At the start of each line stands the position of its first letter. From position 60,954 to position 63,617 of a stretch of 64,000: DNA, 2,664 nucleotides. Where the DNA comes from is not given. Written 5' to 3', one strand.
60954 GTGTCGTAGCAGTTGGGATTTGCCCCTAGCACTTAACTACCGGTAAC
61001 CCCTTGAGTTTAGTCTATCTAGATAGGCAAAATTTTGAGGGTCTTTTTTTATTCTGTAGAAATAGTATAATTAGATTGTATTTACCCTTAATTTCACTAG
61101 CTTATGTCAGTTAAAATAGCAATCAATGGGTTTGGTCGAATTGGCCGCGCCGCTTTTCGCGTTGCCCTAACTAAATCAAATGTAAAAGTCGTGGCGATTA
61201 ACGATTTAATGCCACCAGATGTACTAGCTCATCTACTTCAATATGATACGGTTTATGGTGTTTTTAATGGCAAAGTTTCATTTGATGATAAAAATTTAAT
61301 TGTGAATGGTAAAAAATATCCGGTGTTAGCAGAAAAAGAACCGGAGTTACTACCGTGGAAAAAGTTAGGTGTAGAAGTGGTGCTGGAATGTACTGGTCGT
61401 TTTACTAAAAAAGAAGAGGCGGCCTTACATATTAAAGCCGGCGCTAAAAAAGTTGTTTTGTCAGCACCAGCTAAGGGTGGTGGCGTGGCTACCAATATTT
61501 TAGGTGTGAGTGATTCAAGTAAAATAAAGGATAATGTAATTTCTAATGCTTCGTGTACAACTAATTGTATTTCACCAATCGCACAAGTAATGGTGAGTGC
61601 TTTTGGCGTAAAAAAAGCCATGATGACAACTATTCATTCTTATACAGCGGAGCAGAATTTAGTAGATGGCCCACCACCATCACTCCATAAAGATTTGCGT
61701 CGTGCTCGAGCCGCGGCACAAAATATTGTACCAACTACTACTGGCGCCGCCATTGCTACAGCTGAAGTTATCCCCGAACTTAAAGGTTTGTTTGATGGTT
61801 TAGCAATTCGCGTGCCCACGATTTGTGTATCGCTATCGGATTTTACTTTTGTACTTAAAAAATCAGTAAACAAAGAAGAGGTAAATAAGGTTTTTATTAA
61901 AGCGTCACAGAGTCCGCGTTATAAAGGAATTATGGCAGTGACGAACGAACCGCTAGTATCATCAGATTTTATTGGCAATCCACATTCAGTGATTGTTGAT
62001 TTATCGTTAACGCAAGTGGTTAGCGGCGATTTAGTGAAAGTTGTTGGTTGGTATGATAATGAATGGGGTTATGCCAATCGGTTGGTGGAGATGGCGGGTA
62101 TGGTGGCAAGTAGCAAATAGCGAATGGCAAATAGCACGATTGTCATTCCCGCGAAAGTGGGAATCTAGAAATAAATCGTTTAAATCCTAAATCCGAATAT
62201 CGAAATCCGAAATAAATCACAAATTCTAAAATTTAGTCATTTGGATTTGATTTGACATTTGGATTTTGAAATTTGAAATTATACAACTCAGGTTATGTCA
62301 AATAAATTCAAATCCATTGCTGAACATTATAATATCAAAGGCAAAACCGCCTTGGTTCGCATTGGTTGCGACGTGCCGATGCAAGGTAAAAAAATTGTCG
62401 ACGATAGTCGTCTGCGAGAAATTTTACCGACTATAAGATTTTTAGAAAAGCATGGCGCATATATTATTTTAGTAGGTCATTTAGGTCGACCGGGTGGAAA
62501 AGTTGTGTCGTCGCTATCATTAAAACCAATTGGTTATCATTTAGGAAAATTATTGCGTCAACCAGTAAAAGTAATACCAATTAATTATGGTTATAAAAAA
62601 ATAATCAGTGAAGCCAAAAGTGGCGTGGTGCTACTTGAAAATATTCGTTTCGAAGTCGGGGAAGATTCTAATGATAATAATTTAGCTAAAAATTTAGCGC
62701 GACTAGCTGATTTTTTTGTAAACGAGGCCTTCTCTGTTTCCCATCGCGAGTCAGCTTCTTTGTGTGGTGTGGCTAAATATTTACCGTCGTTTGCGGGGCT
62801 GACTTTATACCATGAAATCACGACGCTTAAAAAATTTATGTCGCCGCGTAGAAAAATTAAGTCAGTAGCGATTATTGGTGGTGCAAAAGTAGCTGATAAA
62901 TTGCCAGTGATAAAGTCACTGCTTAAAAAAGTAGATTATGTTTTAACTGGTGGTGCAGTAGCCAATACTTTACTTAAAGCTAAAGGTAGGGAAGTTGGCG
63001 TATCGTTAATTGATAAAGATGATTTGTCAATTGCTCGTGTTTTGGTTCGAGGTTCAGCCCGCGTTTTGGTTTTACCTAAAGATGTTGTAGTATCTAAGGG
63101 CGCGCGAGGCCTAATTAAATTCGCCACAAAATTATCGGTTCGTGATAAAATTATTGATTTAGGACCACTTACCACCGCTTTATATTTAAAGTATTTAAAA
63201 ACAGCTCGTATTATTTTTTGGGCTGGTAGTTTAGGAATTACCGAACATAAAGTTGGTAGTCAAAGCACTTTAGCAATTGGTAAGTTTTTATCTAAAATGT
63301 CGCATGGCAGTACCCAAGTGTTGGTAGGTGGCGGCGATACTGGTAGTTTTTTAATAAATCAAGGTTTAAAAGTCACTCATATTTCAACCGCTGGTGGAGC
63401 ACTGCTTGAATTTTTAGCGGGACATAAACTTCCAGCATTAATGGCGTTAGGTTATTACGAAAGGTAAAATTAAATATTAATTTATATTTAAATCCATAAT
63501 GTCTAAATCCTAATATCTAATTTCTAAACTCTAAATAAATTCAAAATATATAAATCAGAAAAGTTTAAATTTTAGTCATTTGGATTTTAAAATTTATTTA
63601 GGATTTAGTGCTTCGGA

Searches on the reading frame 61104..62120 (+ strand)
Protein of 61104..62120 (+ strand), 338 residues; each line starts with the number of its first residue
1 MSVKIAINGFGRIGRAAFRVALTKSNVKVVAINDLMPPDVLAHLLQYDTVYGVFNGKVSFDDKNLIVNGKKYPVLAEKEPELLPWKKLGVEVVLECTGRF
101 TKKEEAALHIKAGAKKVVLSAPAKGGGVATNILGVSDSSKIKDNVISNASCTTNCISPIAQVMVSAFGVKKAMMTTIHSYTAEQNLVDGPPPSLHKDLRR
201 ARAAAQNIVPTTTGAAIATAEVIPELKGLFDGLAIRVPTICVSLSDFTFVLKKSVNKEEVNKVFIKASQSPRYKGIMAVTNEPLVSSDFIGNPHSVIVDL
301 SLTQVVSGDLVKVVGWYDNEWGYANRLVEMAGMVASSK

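Call 33: search_protein_families(library=pfam, proteins=[window:61104-62120:+], max_evalue=0.0001)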
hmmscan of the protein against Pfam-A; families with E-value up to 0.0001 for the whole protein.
window:61104-62120:+ (338 aa): 2 families
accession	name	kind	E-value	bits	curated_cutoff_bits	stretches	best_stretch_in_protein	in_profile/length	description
PF02800.25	Gp_dh_C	-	2.1e-57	193.6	24.4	1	157-317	2-158/158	Glyceraldehyde 3-phosphate dehydrogenase, C-terminal domain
PF00044.30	Gp_dh_N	-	1.6e-38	131.5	31.7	1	3-103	1-101/101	Glyceraldehyde 3-phosphate dehydrogenase, NAD binding domain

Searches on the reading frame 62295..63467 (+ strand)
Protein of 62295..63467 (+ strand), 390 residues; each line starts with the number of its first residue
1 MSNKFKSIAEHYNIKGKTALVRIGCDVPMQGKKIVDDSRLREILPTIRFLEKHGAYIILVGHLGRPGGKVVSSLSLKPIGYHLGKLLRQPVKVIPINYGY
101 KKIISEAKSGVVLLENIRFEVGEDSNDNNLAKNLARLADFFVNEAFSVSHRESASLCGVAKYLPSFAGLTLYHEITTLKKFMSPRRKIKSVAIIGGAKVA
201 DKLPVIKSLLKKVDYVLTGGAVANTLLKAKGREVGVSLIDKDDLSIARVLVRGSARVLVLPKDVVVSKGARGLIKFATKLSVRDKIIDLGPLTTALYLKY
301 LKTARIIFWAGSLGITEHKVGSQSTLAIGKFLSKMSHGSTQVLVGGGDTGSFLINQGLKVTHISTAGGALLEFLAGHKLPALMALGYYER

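Call 33: search_protein_families(library=pfam, proteins=[window:62295-63467:+], max_evalue=0.0001)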
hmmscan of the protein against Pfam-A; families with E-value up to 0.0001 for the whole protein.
window:62295-63467:+ (390 aa): 1 family
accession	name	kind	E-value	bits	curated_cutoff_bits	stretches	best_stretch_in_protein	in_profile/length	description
PF00162.24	PGK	-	3.6e-100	336.1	27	1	11-376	3-378/379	Phosphoglycerate kinase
